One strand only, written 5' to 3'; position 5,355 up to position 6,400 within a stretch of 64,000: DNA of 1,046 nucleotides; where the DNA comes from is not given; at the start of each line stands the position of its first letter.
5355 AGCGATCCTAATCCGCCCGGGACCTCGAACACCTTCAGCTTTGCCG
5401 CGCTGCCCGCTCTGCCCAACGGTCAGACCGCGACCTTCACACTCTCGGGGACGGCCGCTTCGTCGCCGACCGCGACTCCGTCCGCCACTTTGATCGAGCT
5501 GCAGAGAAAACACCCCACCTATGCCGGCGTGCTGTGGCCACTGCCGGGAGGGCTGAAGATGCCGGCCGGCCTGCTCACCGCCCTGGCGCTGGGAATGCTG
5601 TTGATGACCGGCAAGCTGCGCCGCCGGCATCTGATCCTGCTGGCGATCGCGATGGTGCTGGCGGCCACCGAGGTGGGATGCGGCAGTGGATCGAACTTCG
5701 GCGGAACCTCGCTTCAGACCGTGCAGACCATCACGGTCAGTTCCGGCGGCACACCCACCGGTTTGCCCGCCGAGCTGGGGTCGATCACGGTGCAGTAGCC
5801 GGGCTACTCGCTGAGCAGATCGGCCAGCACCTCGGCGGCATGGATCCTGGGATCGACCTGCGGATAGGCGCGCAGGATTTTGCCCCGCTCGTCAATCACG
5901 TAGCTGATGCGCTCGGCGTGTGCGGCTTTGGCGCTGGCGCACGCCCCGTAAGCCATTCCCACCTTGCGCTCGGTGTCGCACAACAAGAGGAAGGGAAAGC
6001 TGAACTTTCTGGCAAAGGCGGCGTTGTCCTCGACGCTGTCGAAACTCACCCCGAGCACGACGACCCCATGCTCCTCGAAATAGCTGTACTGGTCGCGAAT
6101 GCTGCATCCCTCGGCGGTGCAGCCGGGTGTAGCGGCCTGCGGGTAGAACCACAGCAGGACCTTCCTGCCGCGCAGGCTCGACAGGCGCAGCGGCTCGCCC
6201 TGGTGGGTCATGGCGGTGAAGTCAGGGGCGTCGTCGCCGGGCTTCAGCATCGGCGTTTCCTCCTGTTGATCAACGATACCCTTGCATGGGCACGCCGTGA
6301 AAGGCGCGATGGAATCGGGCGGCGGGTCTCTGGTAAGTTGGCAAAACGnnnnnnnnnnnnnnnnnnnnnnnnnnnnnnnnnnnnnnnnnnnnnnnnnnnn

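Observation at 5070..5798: Novel C-terminal module (FTVTN beta-domain, TM helix, basic patch, second signal-peptide-like helix ending GCGS, then a 40-aa tail) in a small lipoprotein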

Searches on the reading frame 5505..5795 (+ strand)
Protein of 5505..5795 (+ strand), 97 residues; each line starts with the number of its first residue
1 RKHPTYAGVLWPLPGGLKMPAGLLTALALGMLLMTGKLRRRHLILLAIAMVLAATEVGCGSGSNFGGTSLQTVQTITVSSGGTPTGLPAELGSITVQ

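Call 18: find_homologous_proteins(query=A2, max_evalue=0.01)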
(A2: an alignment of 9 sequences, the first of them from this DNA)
Query A2 (9 sequences) (97 aa, profile of the alignment): 21 proteins with E <= 0.01 among 8000 candidates.
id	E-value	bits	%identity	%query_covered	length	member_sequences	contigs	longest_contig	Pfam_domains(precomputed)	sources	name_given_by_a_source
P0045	4.3e-37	144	71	95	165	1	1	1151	-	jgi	jgi:hypothetical protein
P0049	1.4e-35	139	65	100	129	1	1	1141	-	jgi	jgi:O-antigen ligase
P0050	3.5e-35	138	65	95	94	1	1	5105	-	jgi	jgi:hypothetical protein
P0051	2.3e-33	132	70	95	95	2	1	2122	-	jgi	jgi:hypothetical protein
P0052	8.4e-33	131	68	86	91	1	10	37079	-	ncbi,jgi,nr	ncbi:MAG TPA: hypothetical protein VGY99_00520 [Candidatus Binataceae bacterium]|jgi:hypothetical pr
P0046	8.6e-33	130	68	95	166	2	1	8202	-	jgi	jgi:hypothetical protein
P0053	7.9e-32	127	60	95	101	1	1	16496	-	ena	-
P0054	7.8e-31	124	72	66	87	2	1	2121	-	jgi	jgi:hypothetical protein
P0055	1.3e-29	120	71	76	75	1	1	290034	-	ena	-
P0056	1.7e-29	120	63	95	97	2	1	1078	-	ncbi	-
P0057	9.3e-29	118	65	82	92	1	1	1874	-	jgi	jgi:hypothetical protein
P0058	1.4e-25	107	72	69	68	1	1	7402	-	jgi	jgi:hypothetical protein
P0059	9.9e-25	105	66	69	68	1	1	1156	-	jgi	-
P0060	7.5e-22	95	66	67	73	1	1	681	-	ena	-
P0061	3.6e-21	93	45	79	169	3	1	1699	-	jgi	jgi:hypothetical protein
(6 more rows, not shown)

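Call 25: search_protein_representatives(alignment_id=A2)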
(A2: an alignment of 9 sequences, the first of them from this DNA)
Query: 9 sequences, 99 profile positions. Proteins with E-value up to 0.001 (for the whole library): 90; up to 1e-10: 16; up to 1e-30: 1. The best 90 are listed.
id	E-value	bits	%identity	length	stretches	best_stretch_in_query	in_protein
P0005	1.7e-37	143.9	-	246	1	1-99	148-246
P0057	2.9e-29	117.5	-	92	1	11-99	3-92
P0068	1.2e-23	99.5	-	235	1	3-99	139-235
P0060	2.4e-22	95.3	-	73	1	34-98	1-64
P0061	1.1e-21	93.2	-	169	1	2-98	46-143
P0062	5.1e-21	91.0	-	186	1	4-98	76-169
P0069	1.5e-17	79.9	-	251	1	2-99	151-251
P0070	7.1e-17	77.8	-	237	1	3-99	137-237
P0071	8.9e-17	77.4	-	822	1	12-98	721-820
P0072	7.6e-16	74.4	-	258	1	11-98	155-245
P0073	2.4e-15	72.8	-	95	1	23-98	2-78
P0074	5.3e-13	65.3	-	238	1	4-98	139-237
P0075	1.4e-12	64.0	-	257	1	9-98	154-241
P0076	7.0e-12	61.7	-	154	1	3-96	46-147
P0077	8.0e-12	61.6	-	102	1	20-99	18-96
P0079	1.7e-10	57.3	-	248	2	4-98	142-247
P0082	5.2e-09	52.5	-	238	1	3-98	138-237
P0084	9.9e-09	51.6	-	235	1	14-99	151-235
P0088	3.8e-08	49.8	-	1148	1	4-96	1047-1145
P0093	1.5e-07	47.8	-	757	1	3-97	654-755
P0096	5.7e-07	46.0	-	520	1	3-99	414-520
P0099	1.4e-06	44.7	-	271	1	4-96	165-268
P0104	3.6e-06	43.4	-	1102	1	20-96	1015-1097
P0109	9.9e-06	42.0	-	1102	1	5-96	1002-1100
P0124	8.5e-05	39.0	-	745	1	21-96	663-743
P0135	3.2e-04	37.2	-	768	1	5-98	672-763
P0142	5.2e-04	36.5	-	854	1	19-96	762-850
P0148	7.7e-04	35.9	-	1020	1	3-96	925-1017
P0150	8.6e-04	35.8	-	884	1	2-98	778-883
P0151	1.0e-03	35.6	-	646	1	23-97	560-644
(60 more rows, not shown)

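Call 28: search_protein_families(library=ncbifam, proteins=[P0088, P0093, P0096, P0104, P0109, P0124, P0142, P0148, P0150, P0099], max_evalue=0.01)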
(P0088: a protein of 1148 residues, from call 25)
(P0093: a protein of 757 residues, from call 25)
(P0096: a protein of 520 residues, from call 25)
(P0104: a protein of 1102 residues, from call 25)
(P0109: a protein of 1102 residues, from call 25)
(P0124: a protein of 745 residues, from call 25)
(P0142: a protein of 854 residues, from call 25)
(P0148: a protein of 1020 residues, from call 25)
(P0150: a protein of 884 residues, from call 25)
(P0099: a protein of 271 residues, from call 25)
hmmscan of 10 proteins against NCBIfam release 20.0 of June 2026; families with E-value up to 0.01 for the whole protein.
P0088 (1148 aa): 5 families
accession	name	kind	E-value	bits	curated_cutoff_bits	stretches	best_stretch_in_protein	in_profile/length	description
NF035926.1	scyF_NHL_VPEP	equivalog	1e-31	110.4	350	3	329-551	153-340/376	scytonemin biosynthesis PEP-CTERM protein ScyF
NF033206.1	ScyE_fam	subfamily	2.8e-26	92.8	80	2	657-754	3-92/333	ScyD/ScyE family protein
NF047494.1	Lepto_SBBP_lipo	equivalog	3.4e-12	45.8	400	1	531-623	133-213/466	SBBP repeat beta-propeller lipoprotein, LipL53 family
NF047780.1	LIC12708_fam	subfamily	0.00038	19.4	150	0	57-133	67-146/391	LIC_12708 family protein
TIGR02604.1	Piru_Ver_Nterm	subfamily_domain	0.0058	16.1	122.2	0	418-418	288-288/367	PVC-type heme-binding CxxCH protein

P0093 (757 aa): 3 families
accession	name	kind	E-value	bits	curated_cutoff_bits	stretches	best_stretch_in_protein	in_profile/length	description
NF041518.1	choice_anch_Q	domain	3.1e-17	62.6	25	1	306-379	1-58/58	choice-of-anchor Q domain-containing protein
NF058595.1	invert_tail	domain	3e-06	27.5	37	1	663-728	21-87/113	lipo-invert putative C-terminal anchoring domain-containing protein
TIGR04214.1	CSLREA_Nterm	domain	0.0052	16.6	25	0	30-45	10-26/27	CSLREA domain-containing protein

P0096 (520 aa): 3 families
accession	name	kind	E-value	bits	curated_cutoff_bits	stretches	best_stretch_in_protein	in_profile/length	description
NF035926.1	scyF_NHL_VPEP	equivalog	3e-09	36.5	350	1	39-179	119-264/376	scytonemin biosynthesis PEP-CTERM protein ScyF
NF058595.1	invert_tail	domain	4.2e-06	27.1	37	1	423-506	25-109/113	lipo-invert putative C-terminal anchoring domain-containing protein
NF033206.1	ScyE_fam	subfamily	5.8e-05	22.8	80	0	118-155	141-177/333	ScyD/ScyE family protein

P0104 (1102 aa): 1 family
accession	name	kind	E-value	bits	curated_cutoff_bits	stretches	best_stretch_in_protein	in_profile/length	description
NF045728.1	glycosyl_F510_1955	equivalog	4.5e-22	78.5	175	3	197-341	73-179/246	F510_1955 family glycosylhydrolase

P0109 (1102 aa): 1 family
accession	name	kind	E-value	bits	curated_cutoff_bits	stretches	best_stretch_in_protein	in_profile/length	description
NF052501.1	RdCuOxGlxASco2837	equivalog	5.8e-18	64.5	800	2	509-741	277-518/645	radical copper oxidase GlxA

P0124 (745 aa): 1 family
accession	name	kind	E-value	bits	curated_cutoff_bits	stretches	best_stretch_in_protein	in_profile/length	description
NF058595.1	invert_tail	domain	0.00016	22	37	1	661-732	27-101/113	lipo-invert putative C-terminal anchoring domain-containing protein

P0142 (854 aa): 0 families

P0148 (1020 aa): 2 families
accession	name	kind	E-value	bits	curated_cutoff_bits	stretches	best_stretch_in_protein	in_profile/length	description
NF045728.1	glycosyl_F510_1955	equivalog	4.2e-27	95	175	4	418-498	72-154/246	F510_1955 family glycosylhydrolase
NF010237.0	PRK13684.1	equivalog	2.1e-05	23.7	326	0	420-474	68-122/334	photosynthesis system II assembly factor Ycf48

P0150 (884 aa): 0 families

P0099 (271 aa): 1 family
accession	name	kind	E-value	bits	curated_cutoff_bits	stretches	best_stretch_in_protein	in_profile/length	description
NF058595.1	invert_tail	domain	0.0009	19.6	37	1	177-235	27-86/113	lipo-invert putative C-terminal anchoring domain-containing protein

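Call 66: predict_structure(alignment_id=A6)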
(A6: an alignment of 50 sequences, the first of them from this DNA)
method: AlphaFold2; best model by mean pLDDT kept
length: 83 residues; sequences in the alignment: 50
mean_pLDDT: 64.1   pTM: 0.31
mean pLDDT of the five models: 64.1, 62.8, 62.5, 61.0, 60.1
residues with pLDDT >= 90: 0; 70-90: 29; 50-70: 44; < 50: 10
segments of 3 or more residues with pLDDT < 50: 53-55, 57-59, 81-83
pLDDT, mean of each block of 10 residues (from residue 1): 64 77 75 80 59 50 59 56 41
secondary structure, 60 per line:
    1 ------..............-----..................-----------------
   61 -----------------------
elements in order: H7-20 H26-43

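Call 67: search_protein_families(library=ncbifam, alignment_id=A6, max_evalue=0.01)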
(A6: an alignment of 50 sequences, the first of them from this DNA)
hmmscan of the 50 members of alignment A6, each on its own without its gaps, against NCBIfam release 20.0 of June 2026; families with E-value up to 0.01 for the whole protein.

A. member 1, seq(83 aa): 1 family
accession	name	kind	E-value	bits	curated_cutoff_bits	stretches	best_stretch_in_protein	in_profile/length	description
NF058595.1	invert_tail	domain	0.00073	19.9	37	1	10-72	34-89/113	lipo-invert putative C-terminal anchoring domain-containing protein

B. families by the number of members that match (of 50 scanned): 8 families
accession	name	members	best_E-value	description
NF058595.1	invert_tail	45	1.1e-08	lipo-invert putative C-terminal anchoring domain-containing protein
NF033207.2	midcut_by_XrtH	3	0.0012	midcut-by-XrtH protein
NF053526.1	Myco_lipo_LppK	2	0.003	lipoprotein LppK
NF053532.1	lipo_SCO4651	2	0.0044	SCO4651 family lipoprotein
TIGR04388.1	Lepto_longest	1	0.00048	TIGR04388 family protein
NF040901.1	SeO3_TeO2_ExtH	1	0.0034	selenite/tellurite reduction operon rhodanese-like protein ExtH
NF005241.0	PRK06751.1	1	0.0047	single-stranded DNA-binding protein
NF052551.1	EnvBioLpgNMYCTU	1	0.0087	envelope biogenesis lipoprotein LpqN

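Call 68: list_cluster_members(proteins=[P0088, P0093, P0096, P0104, P0109, P0124, P0142, P0148, P0150, P0151])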
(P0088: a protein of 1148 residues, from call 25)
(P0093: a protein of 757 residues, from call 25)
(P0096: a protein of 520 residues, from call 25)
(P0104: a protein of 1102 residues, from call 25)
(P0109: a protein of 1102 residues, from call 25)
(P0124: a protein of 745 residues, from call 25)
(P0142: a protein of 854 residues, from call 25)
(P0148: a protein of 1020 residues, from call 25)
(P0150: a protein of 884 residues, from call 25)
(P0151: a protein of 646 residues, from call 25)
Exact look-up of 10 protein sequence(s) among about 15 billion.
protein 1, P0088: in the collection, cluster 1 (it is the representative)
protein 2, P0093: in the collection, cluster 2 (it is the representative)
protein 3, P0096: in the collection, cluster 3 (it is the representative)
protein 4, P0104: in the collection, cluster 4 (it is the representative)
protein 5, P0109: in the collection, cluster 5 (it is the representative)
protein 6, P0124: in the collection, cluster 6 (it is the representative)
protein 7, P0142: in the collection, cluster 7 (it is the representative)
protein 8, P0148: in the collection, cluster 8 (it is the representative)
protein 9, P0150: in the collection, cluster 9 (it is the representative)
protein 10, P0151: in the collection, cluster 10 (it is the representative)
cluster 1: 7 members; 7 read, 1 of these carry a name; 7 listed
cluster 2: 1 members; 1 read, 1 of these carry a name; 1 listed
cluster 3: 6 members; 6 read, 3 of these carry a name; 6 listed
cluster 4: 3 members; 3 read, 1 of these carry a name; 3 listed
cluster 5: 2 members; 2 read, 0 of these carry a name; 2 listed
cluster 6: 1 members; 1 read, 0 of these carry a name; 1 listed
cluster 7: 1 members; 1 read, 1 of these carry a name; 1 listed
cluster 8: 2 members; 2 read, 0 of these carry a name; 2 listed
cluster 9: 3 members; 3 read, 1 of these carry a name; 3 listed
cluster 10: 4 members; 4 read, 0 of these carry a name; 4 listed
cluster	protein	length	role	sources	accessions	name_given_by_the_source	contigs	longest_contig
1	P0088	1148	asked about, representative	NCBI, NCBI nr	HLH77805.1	MAG TPA: NHL repeat-containing protein [Candidatus Binataceae bacterium] | NHL repeat-containing protein [Candidatus Binataceae bacterium]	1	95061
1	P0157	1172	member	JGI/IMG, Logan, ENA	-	-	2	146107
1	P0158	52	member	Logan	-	-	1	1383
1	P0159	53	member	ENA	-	-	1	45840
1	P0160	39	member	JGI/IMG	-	-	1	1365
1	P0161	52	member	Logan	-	-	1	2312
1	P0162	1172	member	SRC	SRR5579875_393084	-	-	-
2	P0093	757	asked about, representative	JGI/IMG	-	hypothetical protein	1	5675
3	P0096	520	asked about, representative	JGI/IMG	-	sugar lactone lactonase YvrE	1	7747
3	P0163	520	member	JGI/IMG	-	sugar lactone lactonase YvrE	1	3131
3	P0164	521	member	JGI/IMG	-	streptogramin lyase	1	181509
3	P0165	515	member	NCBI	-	-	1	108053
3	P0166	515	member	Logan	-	-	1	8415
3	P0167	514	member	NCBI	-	-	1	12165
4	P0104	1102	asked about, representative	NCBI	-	-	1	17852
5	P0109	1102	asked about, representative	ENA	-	-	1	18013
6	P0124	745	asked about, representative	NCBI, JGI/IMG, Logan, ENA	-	-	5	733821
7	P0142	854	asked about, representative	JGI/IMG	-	subtilase family serine protease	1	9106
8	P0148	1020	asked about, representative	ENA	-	-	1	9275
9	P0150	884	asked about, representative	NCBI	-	-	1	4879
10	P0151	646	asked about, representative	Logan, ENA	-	-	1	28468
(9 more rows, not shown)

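Call 82: list_cluster_members(proteins=[P0069, P0070, P0072, P0074, P0075, P0079, P0082, P0084, P0099, P0135])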
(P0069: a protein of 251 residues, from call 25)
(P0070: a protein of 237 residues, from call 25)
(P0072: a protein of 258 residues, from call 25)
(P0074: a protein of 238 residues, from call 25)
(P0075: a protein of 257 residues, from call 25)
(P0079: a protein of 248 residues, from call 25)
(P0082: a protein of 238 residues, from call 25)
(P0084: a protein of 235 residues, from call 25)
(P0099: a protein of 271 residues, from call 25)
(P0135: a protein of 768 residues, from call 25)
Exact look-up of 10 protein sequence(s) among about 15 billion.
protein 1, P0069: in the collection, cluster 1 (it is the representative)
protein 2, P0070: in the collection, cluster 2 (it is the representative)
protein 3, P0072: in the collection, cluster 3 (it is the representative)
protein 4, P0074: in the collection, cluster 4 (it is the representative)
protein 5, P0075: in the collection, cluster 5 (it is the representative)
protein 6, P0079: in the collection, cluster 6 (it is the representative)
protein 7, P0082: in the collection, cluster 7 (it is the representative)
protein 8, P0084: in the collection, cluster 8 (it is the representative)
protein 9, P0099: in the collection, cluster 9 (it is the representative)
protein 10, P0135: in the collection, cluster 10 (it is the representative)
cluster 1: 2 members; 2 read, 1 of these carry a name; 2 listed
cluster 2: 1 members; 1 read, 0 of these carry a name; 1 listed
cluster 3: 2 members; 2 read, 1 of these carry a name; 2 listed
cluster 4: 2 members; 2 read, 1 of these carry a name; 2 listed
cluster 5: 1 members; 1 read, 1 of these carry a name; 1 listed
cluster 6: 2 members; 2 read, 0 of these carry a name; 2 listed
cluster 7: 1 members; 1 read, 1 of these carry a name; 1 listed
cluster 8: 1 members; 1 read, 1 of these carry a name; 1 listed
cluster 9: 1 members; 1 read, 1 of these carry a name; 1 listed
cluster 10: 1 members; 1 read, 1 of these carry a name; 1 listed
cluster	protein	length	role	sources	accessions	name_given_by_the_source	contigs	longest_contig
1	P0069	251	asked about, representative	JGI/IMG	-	-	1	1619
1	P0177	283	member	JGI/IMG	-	hypothetical protein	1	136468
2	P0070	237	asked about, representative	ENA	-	-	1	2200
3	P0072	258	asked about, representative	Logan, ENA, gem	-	-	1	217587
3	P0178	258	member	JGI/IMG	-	hypothetical protein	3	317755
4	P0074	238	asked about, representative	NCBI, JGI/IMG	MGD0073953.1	MAG: hypothetical protein ABSD31_06380 [Candidatus Binataceae bacterium] | hypothetical protein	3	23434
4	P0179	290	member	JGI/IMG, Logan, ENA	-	-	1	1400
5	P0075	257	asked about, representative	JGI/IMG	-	hypothetical protein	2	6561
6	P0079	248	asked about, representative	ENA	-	-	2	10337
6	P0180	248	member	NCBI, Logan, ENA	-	-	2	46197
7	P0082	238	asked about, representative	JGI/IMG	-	hypothetical protein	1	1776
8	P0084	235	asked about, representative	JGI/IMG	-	hypothetical protein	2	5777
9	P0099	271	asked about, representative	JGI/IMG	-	hypothetical protein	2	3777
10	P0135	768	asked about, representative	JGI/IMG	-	hypothetical protein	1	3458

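Call 84: find_encoding_contigs(protein=P0052, flank=2500, max_places=3)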
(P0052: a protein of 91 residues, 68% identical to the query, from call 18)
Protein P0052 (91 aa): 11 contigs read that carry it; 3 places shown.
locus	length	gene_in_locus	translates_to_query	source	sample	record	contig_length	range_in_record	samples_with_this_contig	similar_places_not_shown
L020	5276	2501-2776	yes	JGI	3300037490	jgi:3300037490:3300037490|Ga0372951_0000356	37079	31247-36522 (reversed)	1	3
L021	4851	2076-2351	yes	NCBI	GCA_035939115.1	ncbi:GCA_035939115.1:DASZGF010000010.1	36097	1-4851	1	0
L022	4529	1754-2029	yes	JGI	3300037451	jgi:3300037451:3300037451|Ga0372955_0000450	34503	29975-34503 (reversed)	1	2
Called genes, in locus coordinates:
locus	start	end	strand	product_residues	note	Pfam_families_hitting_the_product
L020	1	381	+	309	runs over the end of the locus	-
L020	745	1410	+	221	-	-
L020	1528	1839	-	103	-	PF02643:DUF192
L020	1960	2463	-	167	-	-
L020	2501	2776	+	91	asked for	-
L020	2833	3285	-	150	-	PF08534:Redoxin, PF00578:AhpC-TSA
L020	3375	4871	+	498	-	PF13742:tRNA_anti_2, PF01336:tRNA_anti-codon, PF02601:Exonuc_VII_L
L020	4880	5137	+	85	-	PF02609:Exonuc_VII_S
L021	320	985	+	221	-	-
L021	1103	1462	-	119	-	PF02643:DUF192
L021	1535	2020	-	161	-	-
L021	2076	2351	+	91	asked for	-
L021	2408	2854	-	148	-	PF00578:AhpC-TSA, PF08534:Redoxin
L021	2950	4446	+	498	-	PF13742:tRNA_anti_2, PF01336:tRNA_anti-codon, PF02601:Exonuc_VII_L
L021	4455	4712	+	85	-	PF02609:Exonuc_VII_S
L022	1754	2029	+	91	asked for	-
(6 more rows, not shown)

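Call 85: find_encoding_contigs(protein=P0055, flank=2500, max_places=2)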
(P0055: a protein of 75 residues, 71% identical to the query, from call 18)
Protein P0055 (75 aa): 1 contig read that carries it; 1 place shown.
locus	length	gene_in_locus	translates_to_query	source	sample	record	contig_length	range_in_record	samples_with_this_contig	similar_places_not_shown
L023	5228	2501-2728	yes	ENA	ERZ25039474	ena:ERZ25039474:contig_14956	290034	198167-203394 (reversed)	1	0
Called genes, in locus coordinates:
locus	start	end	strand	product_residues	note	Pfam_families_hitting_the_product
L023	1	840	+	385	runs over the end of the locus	PF22691:Thiolase_C_1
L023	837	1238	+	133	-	PF12172:zf-ChsH2, PF01796:OB_ChsH2_C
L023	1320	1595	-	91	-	PF02643:DUF192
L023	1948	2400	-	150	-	-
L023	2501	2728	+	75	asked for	-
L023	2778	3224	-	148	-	PF00578:AhpC-TSA, PF08534:Redoxin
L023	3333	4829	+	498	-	PF13742:tRNA_anti_2, PF01336:tRNA_anti-codon, PF02601:Exonuc_VII_L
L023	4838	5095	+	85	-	PF02609:Exonuc_VII_S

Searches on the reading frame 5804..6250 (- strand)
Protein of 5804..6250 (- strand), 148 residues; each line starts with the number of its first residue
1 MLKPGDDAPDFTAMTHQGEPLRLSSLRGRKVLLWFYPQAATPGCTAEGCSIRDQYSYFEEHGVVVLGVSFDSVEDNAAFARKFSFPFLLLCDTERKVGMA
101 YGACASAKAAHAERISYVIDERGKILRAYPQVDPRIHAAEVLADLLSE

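Call 24: search_protein_families(library=pfam, proteins=[window:5804-6250:-], max_evalue=0.001)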
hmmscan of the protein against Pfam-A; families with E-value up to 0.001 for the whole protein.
window:5804-6250:- (148 aa): 2 families
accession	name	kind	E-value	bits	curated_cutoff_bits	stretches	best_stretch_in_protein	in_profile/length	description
PF00578.27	AhpC-TSA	-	8.1e-33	113.4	26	1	4-125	1-121/124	AhpC/TSA family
PF08534.16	Redoxin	-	3.1e-21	76.2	26.6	1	3-135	1-139/148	Redoxin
